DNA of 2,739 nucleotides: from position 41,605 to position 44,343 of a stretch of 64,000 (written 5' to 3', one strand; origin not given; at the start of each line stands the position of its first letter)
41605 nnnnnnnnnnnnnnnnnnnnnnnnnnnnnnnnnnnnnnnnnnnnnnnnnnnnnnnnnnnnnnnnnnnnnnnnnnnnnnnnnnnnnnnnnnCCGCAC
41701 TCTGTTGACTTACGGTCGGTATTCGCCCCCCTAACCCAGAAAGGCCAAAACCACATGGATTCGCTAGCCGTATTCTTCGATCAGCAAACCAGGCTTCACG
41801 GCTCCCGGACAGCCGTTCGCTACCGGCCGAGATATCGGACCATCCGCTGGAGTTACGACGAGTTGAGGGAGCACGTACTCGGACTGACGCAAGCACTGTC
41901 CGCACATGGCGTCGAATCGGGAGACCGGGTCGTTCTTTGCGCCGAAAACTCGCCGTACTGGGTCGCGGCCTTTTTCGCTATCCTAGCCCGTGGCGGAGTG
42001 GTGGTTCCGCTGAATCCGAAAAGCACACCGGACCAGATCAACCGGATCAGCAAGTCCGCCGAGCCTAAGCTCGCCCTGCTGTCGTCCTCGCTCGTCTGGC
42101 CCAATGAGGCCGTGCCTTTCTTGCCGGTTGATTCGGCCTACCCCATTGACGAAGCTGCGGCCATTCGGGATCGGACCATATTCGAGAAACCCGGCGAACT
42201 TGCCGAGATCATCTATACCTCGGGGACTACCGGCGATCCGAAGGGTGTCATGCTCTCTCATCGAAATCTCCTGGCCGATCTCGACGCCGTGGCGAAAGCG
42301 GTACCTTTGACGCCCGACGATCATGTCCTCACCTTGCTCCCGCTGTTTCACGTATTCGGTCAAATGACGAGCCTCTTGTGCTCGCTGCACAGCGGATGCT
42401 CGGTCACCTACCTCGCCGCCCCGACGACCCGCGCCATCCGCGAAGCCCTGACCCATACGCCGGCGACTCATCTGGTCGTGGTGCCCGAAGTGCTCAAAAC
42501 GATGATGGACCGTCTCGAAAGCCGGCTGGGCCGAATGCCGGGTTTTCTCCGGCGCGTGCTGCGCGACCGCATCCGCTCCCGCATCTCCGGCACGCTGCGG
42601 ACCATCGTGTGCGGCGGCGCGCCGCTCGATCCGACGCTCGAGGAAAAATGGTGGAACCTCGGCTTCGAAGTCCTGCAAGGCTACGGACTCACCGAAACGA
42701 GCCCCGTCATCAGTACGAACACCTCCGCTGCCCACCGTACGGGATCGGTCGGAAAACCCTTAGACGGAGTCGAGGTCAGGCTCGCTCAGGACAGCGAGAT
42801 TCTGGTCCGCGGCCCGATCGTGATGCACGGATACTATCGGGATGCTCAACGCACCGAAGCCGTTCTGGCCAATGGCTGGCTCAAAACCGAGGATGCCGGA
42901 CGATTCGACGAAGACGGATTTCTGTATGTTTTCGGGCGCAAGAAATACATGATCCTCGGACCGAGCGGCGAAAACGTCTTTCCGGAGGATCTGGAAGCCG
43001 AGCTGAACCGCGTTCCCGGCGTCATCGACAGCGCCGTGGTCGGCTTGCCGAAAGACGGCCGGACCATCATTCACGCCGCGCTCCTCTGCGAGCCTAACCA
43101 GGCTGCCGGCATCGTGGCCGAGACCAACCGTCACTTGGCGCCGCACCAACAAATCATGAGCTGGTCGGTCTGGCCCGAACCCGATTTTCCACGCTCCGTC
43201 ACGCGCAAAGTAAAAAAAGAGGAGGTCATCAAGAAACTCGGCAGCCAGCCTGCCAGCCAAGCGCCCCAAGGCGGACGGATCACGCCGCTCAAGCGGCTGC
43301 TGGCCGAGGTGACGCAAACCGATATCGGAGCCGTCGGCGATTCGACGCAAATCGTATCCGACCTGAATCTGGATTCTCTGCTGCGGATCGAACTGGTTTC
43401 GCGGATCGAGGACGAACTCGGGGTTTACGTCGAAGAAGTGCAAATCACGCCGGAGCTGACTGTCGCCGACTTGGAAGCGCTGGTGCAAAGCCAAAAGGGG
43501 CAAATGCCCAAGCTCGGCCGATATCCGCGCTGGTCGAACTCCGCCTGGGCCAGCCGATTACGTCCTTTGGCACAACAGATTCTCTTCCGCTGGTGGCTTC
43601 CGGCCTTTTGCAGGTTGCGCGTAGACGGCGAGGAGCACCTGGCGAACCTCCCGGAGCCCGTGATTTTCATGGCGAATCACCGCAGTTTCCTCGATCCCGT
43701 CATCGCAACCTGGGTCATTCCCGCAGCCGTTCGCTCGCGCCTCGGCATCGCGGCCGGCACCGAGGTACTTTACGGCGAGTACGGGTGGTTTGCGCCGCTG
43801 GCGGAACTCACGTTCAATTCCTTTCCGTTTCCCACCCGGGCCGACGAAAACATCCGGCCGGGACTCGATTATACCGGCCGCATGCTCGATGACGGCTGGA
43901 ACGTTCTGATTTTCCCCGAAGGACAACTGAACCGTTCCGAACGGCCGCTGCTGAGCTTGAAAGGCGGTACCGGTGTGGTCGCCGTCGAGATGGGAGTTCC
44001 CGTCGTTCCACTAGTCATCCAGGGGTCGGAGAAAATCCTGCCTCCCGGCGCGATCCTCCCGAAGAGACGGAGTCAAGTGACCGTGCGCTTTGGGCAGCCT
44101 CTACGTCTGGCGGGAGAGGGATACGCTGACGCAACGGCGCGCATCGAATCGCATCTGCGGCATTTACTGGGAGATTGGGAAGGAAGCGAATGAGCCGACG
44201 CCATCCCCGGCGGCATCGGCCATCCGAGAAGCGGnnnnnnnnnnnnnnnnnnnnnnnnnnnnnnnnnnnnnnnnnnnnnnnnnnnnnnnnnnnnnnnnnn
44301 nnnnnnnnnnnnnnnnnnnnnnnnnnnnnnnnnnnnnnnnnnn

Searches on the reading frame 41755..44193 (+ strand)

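Call 97: search_protein_families(library=pfam, proteins=[window:41755-44193:+], max_evalue=0.00001)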
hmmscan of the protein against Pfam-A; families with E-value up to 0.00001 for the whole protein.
window:41755-44193:+ (812 aa): 3 families
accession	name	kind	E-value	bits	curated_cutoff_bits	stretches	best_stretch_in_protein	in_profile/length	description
PF00501.34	AMP-binding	-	7.5e-79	265.7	29.9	1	8-361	1-384/384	AMP-binding enzyme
PF01553.26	Acyltransferase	-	1.6e-17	64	23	1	621-755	2-131/132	Acyltransferase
PF00550.31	PP-binding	-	2.7e-07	31.2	20.8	1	512-576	3-66/67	Phosphopantetheine attachment site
